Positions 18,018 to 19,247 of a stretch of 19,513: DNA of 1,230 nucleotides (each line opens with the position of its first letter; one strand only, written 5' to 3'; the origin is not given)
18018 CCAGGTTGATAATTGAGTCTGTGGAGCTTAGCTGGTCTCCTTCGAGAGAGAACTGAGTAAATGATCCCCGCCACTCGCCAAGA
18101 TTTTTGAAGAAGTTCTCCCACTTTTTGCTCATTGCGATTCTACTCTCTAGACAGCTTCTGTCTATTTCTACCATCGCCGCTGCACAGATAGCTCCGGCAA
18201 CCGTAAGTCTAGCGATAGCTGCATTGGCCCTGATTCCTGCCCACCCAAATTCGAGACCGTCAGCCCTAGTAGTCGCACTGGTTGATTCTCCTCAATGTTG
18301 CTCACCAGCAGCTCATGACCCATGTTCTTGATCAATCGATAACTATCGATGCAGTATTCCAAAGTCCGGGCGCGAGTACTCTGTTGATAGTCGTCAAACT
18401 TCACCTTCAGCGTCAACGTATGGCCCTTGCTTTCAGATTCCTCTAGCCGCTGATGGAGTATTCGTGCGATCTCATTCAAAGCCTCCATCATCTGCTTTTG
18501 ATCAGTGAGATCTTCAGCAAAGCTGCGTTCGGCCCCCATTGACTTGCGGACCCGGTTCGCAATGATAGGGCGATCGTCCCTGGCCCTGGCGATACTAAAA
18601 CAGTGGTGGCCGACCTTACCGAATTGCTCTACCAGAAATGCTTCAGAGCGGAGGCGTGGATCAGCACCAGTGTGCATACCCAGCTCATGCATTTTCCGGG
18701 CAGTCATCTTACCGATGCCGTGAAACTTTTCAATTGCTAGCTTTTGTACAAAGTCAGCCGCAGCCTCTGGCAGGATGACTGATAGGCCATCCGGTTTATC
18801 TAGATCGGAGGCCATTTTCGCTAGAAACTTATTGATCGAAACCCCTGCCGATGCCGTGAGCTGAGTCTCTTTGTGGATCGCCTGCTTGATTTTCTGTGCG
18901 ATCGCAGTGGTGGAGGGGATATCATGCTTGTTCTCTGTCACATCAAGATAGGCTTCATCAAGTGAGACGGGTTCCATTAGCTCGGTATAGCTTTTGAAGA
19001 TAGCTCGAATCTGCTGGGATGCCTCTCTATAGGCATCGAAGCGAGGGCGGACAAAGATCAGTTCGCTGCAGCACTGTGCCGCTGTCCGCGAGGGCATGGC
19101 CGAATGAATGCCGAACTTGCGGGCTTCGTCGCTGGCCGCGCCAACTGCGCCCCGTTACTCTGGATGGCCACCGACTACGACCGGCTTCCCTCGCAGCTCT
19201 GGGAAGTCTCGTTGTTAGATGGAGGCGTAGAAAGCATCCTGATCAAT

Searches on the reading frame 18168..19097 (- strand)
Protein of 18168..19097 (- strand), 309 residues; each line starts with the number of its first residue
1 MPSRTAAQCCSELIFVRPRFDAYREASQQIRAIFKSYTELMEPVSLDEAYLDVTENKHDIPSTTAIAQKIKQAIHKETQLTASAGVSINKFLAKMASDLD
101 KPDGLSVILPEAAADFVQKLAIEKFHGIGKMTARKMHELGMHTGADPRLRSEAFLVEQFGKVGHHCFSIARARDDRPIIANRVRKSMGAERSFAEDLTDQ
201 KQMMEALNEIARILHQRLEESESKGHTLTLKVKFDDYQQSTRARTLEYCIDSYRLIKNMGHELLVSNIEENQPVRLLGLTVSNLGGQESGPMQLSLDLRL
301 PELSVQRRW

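Call 77: search_protein_families(library=pfam, proteins=[window:18168-19097:-], max_evalue=0.00001)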
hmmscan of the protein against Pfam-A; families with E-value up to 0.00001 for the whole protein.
window:18168-19097:- (309 aa): 2 families
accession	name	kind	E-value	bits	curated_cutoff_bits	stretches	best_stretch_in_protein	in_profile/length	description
PF00817.25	IMS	-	2.1e-29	102.8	23.2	1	1-98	50-148/148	impB/mucB/samB family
PF11799.13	IMS_C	-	1.1e-25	90.6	20.7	1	184-296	1-109/109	impB/mucB/samB family C-terminal domain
